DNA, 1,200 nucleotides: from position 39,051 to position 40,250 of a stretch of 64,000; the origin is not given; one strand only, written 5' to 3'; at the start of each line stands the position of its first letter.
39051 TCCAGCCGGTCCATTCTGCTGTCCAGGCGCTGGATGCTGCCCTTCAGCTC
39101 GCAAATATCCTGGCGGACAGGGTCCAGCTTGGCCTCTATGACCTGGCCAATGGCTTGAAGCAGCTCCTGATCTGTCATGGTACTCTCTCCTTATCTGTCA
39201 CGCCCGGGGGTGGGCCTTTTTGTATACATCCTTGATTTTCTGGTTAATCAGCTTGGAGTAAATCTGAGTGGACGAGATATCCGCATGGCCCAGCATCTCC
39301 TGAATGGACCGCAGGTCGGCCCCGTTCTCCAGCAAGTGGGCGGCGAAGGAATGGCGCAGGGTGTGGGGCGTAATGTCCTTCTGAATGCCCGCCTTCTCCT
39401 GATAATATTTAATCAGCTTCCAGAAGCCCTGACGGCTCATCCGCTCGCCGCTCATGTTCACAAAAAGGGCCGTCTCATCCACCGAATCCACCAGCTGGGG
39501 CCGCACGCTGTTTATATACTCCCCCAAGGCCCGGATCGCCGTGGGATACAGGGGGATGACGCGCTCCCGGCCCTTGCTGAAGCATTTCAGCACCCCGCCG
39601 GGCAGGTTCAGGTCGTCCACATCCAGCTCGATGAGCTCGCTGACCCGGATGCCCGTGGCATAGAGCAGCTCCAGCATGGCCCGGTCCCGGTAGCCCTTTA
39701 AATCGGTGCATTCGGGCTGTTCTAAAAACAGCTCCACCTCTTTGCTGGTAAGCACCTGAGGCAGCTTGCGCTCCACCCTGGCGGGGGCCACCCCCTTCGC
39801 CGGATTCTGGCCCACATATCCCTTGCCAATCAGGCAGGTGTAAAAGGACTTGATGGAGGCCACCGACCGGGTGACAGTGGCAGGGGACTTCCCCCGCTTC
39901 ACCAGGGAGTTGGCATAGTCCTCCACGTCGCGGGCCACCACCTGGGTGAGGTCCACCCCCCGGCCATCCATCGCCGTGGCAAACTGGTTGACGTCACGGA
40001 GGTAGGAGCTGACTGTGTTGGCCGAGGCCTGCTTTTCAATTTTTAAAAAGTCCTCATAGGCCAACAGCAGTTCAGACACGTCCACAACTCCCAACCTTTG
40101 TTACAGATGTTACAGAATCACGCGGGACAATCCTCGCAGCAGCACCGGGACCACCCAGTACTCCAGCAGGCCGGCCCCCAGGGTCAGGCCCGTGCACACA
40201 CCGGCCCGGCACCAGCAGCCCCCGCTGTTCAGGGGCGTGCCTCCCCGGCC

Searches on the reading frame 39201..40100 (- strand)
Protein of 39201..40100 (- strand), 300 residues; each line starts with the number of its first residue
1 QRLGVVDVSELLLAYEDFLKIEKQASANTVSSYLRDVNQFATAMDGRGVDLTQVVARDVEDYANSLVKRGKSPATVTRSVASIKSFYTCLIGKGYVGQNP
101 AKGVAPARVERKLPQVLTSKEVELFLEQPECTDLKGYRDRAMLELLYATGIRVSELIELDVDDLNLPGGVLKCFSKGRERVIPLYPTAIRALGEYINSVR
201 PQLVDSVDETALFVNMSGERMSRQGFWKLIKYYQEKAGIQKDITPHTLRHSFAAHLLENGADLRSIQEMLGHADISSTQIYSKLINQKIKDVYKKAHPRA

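Call 64: search_protein_families(library=ncbifam, proteins=[window:39201-40100:-], max_evalue=0.00001)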
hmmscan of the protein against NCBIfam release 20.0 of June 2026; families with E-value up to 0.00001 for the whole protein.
window:39201-40100:- (300 aa): 13 families
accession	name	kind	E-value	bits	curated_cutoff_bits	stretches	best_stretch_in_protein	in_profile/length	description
TIGR02225.1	recomb_XerD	equivalog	5e-103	344.4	329.6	1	15-300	3-290/290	site-specific tyrosine recombinase XerD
NF001399.0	PRK00283.1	subfamily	2.4e-96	322.5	279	1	12-300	9-299/300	tyrosine recombinase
TIGR02224.1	recomb_XerC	equivalog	6.2e-86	288.4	335.15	1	14-300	2-293/295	tyrosine recombinase XerC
NF040815.2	recomb_XerA_Arch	equivalog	1.1e-63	215.3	220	1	15-293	3-263/263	site-specific tyrosine recombinase/integron integrase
NF002331.0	PRK01287.1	subfamily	4.4e-60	203.6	371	1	17-298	32-326/365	site-specific tyrosine recombinase XerC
TIGR02249.1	integrase_gron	subfamily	2e-39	135.8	265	2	221-292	237-308/315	integron integrase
NF003462.0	PRK05084.1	equivalog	7.1e-31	107.2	267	1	137-295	195-355/360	tyrosine recombinase XerS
NF011946.0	PRK15417.1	equivalog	2.3e-25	89.5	435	2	219-286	250-317/337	integron integrase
NF007371.0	PRK09871.1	subfamily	3.7e-22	78.9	222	1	116-283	6-173/198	tyrosine-type DNA invertase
NF007370.0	PRK09870.1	subfamily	7.9e-20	71.3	221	1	111-296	7-191/200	tyrosine-type DNA invertase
NF002685.0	PRK02436.1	equivalog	6.1e-12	45.9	178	1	16-275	6-237/245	site-specific tyrosine recombinase XerD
NF040693.1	recomb_GmtY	equivalog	2.3e-09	37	340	1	213-291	354-439/441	gamma-mobile-trio recombinase GmtY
NF041502.1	integrase_1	equivalog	1.6e-06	27.1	350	1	178-292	257-368/484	site-specific integrase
